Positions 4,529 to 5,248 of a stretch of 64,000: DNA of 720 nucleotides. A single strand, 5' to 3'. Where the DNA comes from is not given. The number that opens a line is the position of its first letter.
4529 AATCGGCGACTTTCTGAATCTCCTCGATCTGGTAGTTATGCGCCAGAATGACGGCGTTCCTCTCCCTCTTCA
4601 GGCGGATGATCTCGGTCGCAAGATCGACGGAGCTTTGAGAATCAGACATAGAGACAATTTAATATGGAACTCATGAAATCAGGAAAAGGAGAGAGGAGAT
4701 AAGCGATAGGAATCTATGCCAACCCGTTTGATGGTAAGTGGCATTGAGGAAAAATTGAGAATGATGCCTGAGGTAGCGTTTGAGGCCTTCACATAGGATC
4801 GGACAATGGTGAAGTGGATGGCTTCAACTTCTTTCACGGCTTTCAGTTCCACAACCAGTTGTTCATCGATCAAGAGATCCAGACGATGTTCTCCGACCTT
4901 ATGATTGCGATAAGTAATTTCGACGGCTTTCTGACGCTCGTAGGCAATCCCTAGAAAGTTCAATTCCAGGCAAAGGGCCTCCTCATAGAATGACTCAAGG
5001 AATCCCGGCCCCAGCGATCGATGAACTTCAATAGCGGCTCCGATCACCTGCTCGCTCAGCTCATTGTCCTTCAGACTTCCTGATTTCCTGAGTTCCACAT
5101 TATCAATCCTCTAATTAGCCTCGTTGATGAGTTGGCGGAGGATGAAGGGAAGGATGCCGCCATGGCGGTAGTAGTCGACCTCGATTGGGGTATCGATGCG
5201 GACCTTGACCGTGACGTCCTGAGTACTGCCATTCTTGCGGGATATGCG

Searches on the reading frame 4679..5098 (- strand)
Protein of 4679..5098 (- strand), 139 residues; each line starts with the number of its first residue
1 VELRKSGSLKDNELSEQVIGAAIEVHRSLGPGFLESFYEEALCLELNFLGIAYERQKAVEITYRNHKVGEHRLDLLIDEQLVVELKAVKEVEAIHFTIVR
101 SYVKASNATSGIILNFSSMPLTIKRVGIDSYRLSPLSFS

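Call 21: search_protein_families(library=pfam, proteins=[window:4679-5098:-])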
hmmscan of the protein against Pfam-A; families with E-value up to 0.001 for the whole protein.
window:4679-5098:- (139 aa): 1 family
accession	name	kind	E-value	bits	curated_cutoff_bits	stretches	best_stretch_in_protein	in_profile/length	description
PF13366.12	PDDEXK_3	-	3.8e-35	121.2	22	1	13-126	2-117/117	PD-(D/E)XK nuclease superfamily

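Call 47: find_homologous_proteins(query=window:4679-5098:-, max_evalue=1e-10)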
Query window:4679-5098:- (139 aa): 4127 proteins with E <= 1e-10 among 4146 candidates; the best 120 are listed.
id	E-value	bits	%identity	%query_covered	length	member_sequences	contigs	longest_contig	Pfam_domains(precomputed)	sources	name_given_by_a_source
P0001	1.7e-81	289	99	100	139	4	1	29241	PF13366.13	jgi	jgi:GxxExxY protein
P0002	4.1e-79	281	96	100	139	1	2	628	PF13366.13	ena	-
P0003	1.5e-78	279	96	100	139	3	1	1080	PF13366.13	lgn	-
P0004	2.6e-78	278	95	100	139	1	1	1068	PF13366.13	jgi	-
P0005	5.6e-78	277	96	100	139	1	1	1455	PF13366.13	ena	-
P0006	1.4e-77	276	95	100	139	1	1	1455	PF13366.13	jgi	-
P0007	2.0e-77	275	95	100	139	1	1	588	PF13366.13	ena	-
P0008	4.5e-68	245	83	100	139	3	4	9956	PF13366.13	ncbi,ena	-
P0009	4.1e-66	239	81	100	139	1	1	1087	PF13366.13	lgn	-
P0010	1.1e-64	234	79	100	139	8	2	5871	PF13366.13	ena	-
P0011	1.1e-64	234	79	100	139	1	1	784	PF13366.13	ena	-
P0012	1.6e-63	230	79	93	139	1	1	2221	PF13366.13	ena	-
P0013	2.0e-63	230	78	100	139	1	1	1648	PF13366.13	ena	-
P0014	2.9e-63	230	79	100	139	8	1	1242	PF13366.13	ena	-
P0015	2.9e-63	230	77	100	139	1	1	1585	PF13366.13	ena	-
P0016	4.0e-63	229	80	93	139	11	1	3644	PF13366.13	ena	-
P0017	4.8e-63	229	77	100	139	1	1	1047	PF13366.13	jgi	-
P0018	5.2e-63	229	77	100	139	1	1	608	PF13366.13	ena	-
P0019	5.5e-63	229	78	100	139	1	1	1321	PF13366.13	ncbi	-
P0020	5.7e-63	229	78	93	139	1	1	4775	PF13366.13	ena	-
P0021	5.9e-63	229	82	93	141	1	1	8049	PF13366.13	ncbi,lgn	-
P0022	9.6e-63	228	81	93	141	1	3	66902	PF13366.13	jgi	-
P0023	9.8e-63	228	76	100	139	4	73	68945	PF13366.13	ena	-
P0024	1.4e-62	227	76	100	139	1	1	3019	PF13366.13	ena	-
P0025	1.4e-62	227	81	93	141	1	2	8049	PF13366.13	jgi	jgi:GxxExxY protein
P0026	1.4e-62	227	78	100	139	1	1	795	PF13366.13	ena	-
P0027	1.4e-62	227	78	93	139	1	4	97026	PF13366.13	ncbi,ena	-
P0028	1.5e-62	227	81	93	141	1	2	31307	PF13366.13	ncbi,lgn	ncbi:MAG: GxxExxY protein [Chthoniobacterales bacterium]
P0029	2.0e-62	227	81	93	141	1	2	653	PF13366.13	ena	-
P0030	2.7e-62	226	76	100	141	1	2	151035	PF13366.13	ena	-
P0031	2.8e-62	226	81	93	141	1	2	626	PF13366.13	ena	-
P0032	2.8e-62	226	80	93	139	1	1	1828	PF13366.13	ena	-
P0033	2.8e-62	226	81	93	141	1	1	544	PF13366.13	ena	-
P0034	2.9e-62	226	81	93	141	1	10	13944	PF13366.13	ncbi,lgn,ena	-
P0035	3.5e-62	226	77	93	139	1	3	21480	PF13366.13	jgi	jgi:GxxExxY protein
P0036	3.6e-62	226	77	93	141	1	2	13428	PF13366.13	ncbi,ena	-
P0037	4.1e-62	226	78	99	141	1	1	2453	PF13366.13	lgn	-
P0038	7.1e-62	225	81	93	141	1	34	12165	PF13366.13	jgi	jgi:GxxExxY protein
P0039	7.4e-62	225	81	93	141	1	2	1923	PF13366.13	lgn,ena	-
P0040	7.6e-62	225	77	100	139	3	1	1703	PF13366.13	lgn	-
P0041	8.8e-62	225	80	93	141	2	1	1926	PF13366.13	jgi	-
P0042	9.4e-62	225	76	100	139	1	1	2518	PF13366.13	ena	-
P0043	9.6e-62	225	77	93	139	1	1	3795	PF13366.13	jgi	jgi:GxxExxY protein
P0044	1.0e-61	225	80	93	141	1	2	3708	PF13366.13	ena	-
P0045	1.0e-61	225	81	93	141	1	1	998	PF13366.13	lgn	-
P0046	1.1e-61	225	81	93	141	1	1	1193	PF13366.13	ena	-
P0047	1.3e-61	224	77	100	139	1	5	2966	PF13366.13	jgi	jgi:GxxExxY protein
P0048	1.4e-61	224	81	93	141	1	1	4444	PF13366.13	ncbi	-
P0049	1.4e-61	224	81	93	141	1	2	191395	PF13366.13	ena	-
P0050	1.4e-61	224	80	93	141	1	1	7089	PF13366.13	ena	-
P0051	1.8e-61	224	80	93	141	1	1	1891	PF13366.13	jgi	-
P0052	2.0e-61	224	81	93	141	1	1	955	PF13366.13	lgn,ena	-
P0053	2.7e-61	223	80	93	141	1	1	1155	PF13366.13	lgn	-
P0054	2.7e-61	223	80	93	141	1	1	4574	PF13366.13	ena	-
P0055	3.4e-61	223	80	93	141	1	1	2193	PF13366.13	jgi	jgi:GxxExxY protein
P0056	3.4e-61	223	80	93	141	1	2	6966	PF13366.13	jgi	jgi:GxxExxY protein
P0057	3.5e-61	223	79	93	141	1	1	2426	PF13366.13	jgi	-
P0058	3.5e-61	223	80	93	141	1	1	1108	PF13366.13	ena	-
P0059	3.8e-61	223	77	100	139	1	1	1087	PF13366.13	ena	-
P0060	4.1e-61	223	81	93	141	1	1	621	PF13366.13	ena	-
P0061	4.9e-61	222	80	93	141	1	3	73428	PF13366.13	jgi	jgi:GxxExxY protein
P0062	5.0e-61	222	80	93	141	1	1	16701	PF13366.13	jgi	jgi:GxxExxY protein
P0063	5.1e-61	222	80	93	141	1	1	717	PF13366.13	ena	-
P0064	6.0e-61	222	76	100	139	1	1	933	PF13366.13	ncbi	-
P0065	6.6e-61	222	79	93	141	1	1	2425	PF13366.13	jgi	-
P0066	7.1e-61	222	80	93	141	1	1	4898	PF13366.13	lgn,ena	-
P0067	7.2e-61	222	80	93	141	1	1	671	PF13366.13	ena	-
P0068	8.3e-61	222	81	93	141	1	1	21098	PF13366.13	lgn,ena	-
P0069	9.9e-61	221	80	93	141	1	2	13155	PF13366.13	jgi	jgi:GxxExxY protein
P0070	1.2e-60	221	79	93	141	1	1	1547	PF13366.13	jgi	jgi:GxxExxY protein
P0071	1.3e-60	221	79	93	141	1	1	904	PF13366.13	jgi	jgi:GxxExxY protein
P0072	1.7e-60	221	79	93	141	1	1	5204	PF13366.13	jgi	jgi:GxxExxY protein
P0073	2.0e-60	220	76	100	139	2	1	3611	PF13366.13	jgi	jgi:GxxExxY protein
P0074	2.0e-60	220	80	93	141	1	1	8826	PF13366.13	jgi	jgi:GxxExxY protein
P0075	2.1e-60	220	80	93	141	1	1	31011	PF13366.13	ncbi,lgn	ncbi:MAG: GxxExxY protein [Chthoniobacterales bacterium]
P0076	4.3e-60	219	75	100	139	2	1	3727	PF13366.13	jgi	jgi:GxxExxY protein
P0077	5.0e-60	219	79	93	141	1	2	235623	PF13366.13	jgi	jgi:GxxExxY protein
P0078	1.8e-59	217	74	100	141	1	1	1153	PF13366.13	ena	-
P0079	5.4e-59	216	74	100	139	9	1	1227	PF13366.13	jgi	jgi:GxxExxY protein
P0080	8.8e-59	215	74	93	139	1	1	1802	PF13366.13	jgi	jgi:GxxExxY protein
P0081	1.8e-58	214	74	100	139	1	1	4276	PF13366.13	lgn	-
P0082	3.2e-58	213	75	100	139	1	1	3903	PF13366.13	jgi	jgi:GxxExxY protein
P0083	3.9e-58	213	75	100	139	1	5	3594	PF13366.13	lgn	-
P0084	2.7e-57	210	73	96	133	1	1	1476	PF13366.13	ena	-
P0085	3.9e-57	210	74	94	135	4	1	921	PF13366.13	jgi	-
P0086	5.7e-57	209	73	94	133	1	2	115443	PF13366.13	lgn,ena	-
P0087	1.3e-56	208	73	94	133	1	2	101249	PF13366.13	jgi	jgi:GxxExxY protein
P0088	2.8e-56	207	73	94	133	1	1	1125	PF13366.13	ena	-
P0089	3.4e-55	203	77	88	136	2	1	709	PF13366.13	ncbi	-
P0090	3.2e-53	197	68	100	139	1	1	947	PF13366.13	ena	-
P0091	3.9e-53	197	67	100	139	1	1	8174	PF13366.13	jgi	jgi:GxxExxY protein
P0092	6.4e-53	196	68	100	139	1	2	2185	PF13366.13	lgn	-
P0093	1.4e-52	195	72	94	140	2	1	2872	PF13366.13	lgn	-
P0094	3.2e-52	194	69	94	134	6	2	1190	PF13366.13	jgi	-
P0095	1.3e-51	192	69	94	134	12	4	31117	PF13366.13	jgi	jgi:GxxExxY protein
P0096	5.1e-51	190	72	91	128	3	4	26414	PF13366.13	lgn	-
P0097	2.8e-49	184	64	96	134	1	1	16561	PF13366.13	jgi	jgi:GxxExxY protein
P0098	5.0e-49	184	64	100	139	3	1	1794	PF13366.13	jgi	-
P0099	1.4e-48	182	63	100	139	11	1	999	PF13366.13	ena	-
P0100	1.5e-48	182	66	95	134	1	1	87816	PF13366.13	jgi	jgi:GxxExxY protein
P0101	2.2e-48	182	67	94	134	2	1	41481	PF13366.13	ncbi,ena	ncbi:MAG: GxxExxY protein [Verrucomicrobiota bacterium]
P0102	3.0e-48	181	65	96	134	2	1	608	PF13366.13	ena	-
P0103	4.0e-48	181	65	96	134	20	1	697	PF13366.13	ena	-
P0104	1.4e-47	179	65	94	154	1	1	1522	PF13366.13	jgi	-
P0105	1.4e-47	179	65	96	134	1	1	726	PF13366.13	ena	-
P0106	1.7e-47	179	66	87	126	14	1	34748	PF13366.13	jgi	jgi:GxxExxY protein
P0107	3.7e-47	178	62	100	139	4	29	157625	PF13366.13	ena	-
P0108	1.5e-46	176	65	87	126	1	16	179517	PF13366.13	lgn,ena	-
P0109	1.9e-46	175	67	86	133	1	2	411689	PF13366.13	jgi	jgi:GxxExxY protein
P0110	1.3e-45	173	64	87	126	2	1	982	PF13366.13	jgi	jgi:GxxExxY protein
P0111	1.8e-45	172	67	86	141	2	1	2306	PF13366.13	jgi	jgi:GxxExxY protein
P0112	1.9e-45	172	66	88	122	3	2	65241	PF13366.13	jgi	jgi:GxxExxY protein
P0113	3.0e-45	171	66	87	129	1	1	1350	PF13366.13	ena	-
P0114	3.0e-45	171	66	87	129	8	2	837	PF13366.13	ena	-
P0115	3.0e-45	171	66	87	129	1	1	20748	PF13366.13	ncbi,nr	ncbi:MAG: GxxExxY protein [Planctomycetes bacterium]|nr:GxxExxY protein [Planctomycetota bacterium]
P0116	4.2e-45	171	60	96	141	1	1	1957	PF13366.13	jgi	jgi:GxxExxY protein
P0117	7.2e-45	170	65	86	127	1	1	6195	PF13366.13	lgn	-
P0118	8.2e-45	170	63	93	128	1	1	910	PF13366.13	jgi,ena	-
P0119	8.9e-45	170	65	86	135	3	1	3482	PF13366.13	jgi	jgi:GxxExxY protein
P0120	9.4e-45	170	64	87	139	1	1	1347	PF13366.13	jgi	jgi:GxxExxY protein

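Call 49: find_encoding_contigs(protein=P0001, flank=10000, max_places=4)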
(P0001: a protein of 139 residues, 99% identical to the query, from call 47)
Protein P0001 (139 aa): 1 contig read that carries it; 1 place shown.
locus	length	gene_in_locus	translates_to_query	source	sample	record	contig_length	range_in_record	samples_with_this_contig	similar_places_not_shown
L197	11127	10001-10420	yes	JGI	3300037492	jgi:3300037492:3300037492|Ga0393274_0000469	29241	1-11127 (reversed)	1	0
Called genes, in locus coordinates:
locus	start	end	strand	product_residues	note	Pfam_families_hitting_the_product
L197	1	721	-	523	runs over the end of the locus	PF00682:HMGL-like, PF22617:HCS_D2, PF08502:LeuA_dimer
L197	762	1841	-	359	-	PF18306:LDcluster4, PF03641:Lysine_decarbox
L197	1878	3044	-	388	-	PF03739:LptF_LptG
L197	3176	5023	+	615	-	PF13279:4HBT_2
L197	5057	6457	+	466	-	PF07335:Glyco_hydro_75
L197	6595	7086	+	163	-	PF00578:AhpC-TSA, PF08534:Redoxin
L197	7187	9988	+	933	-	PF00330:Aconitase, PF00694:Aconitase_C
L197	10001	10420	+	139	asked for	PF13366:PDDEXK_3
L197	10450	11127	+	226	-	?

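Call 50: find_encoding_contigs(protein=P0023, flank=10000, max_places=4)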
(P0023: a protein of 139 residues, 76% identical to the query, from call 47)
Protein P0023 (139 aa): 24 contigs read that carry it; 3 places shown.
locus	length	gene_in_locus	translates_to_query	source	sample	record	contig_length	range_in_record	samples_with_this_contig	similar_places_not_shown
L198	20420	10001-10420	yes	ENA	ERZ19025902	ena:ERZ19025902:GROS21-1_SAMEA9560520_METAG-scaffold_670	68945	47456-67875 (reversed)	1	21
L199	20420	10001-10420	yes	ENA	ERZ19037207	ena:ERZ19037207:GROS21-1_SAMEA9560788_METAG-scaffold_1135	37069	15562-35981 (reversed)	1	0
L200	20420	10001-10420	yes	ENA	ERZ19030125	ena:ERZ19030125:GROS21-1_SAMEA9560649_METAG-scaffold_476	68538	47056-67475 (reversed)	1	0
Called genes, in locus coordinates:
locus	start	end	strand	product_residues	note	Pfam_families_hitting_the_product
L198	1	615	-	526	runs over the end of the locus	PF00682:HMGL-like, PF22617:HCS_D2, PF08502:LeuA_dimer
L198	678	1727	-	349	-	PF18306:LDcluster4, PF03641:Lysine_decarbox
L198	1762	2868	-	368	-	PF03739:LptF_LptG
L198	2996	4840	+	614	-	PF13279:4HBT_2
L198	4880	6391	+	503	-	PF07335:Glyco_hydro_75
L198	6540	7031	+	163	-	PF00578:AhpC-TSA, PF08534:Redoxin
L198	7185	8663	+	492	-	-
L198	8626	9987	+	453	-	PF00330:Aconitase, PF00694:Aconitase_C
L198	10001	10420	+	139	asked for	PF13366:PDDEXK_3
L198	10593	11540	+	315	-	PF02445:NadA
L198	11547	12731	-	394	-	PF01702:TGT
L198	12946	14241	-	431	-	PF01979:Amidohydro_1, PF07969:Amidohydro_3 (weak), PF12890:DHOase, PF07969:Amidohydro_3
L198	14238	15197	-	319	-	PF02729:OTCace_N, PF00185:OTCace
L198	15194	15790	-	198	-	PF00156:Pribosyltran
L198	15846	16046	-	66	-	-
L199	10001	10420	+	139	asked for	PF13366:PDDEXK_3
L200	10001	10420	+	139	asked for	PF13366:PDDEXK_3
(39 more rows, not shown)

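Call 52: search_protein_families(library=ncbifam, proteins=[window:4679-5098:-])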
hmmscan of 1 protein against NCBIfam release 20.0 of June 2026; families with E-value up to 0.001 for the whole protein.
window:4679-5098:- (139 aa): 1 family
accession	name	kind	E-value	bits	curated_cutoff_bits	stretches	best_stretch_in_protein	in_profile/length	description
TIGR04256.1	GxxExxY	subfamily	1.6e-36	125.2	35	1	13-126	1-115/116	GxxExxY protein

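Call 61: find_encoding_contigs(protein=P0086, flank=10000, max_places=2)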
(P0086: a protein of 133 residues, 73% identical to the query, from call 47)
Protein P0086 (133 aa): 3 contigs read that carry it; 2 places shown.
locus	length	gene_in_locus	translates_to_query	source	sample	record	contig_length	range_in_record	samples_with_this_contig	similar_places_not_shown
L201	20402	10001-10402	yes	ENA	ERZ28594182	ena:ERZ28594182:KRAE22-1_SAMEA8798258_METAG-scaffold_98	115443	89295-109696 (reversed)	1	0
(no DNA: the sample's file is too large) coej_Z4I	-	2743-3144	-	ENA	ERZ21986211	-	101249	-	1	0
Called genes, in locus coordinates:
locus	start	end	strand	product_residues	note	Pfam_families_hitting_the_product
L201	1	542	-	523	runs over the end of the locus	PF00682:HMGL-like, PF22617:HCS_D2, PF08502:LeuA_dimer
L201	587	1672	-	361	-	PF18306:LDcluster4, PF03641:Lysine_decarbox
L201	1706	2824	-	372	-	PF03739:LptF_LptG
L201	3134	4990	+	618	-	PF13279:4HBT_2 (weak)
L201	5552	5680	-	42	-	-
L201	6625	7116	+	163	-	PF00578:AhpC-TSA, PF08534:Redoxin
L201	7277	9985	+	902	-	PF00330:Aconitase, PF00694:Aconitase_C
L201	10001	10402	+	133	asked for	PF13366:PDDEXK_3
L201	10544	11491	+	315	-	PF02445:NadA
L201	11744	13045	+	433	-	PF00202:Aminotran_3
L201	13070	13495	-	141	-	PF01850:PIN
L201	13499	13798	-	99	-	-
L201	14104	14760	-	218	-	-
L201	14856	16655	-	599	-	PF22544:HYDIN_VesB_CFA65-like_Ig (faint)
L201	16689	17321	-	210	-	-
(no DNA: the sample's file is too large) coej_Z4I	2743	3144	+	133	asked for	PF13366:PDDEXK_3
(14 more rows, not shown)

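Call 62: find_encoding_contigs(protein=P0107, flank=10000, max_places=2)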
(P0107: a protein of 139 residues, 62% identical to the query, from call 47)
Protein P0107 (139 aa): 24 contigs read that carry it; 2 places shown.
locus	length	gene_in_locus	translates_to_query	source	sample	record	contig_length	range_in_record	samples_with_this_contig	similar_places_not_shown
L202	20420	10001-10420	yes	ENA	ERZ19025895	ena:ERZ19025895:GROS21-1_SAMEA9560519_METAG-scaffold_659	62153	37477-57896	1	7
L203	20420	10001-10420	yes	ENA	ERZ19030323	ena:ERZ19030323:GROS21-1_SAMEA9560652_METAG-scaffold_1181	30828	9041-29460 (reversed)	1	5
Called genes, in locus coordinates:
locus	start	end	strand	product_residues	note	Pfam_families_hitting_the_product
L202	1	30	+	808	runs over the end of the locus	PF01590:GAF, PF13185:GAF_2 (weak), PF00990:GGDEF, PF00563:EAL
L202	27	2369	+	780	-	PF01590:GAF, PF13185:GAF_2, PF00990:GGDEF, PF00563:EAL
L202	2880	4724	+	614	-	PF13279:4HBT_2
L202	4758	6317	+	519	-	PF07335:Glyco_hydro_75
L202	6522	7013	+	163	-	PF00578:AhpC-TSA, PF08534:Redoxin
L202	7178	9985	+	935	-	PF00330:Aconitase, PF00694:Aconitase_C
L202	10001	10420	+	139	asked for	PF13366:PDDEXK_3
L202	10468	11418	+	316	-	PF02445:NadA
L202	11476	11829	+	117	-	PF05635:23S_rRNA_IVP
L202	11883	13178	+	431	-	PF00202:Aminotran_3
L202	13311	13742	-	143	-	PF01850:PIN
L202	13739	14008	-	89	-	-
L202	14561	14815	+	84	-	PF02604:PhdYeFM_antitox (weak)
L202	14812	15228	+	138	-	PF01850:PIN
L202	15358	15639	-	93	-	-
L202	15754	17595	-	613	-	PF15780:ASH (faint), PF22544:HYDIN_VesB_CFA65-like_Ig (weak)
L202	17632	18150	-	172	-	-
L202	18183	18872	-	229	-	-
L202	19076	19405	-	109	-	-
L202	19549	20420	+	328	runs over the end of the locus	PF02547:Queuosine_synth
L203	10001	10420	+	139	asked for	PF13366:PDDEXK_3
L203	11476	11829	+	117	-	PF05635:23S_rRNA_IVP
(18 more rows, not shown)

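Call 63: find_encoding_contigs(protein=P0100, flank=10000, max_places=2)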
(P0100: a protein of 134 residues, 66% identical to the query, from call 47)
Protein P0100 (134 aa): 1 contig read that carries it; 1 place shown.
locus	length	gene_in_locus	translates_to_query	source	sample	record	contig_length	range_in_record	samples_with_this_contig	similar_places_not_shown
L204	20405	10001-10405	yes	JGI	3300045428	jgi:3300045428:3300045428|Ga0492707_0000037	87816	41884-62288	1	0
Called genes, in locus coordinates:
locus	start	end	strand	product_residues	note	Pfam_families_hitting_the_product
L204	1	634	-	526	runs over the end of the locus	PF00682:HMGL-like, PF22617:HCS_D2, PF08502:LeuA_dimer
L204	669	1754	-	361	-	PF18306:LDcluster4, PF03641:Lysine_decarbox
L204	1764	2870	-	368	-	PF03739:LptF_LptG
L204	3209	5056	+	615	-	PF13279:4HBT_2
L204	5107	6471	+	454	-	PF07335:Glyco_hydro_75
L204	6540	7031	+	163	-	PF00578:AhpC-TSA, PF08534:Redoxin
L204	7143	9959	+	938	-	PF00330:Aconitase, PF00694:Aconitase_C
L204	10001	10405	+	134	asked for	PF13366:PDDEXK_3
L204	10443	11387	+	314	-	PF02445:NadA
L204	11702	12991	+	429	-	PF00202:Aminotran_3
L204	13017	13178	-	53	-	-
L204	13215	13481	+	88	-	PF00534:Glycos_transf_1, PF13524:Glyco_trans_1_2 (weak), PF13692:Glyco_trans_1_4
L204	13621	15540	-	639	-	PF22073:Cep192_D4 (faint)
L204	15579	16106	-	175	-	PF07963:N_methyl (weak)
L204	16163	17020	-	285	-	-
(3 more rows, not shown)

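Call 98: search_solved_structures(query=window:4679-5098:-, max_evalue=0.01)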
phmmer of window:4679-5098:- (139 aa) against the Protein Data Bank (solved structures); distinct sequences matched with E-value up to 0.01: 0.
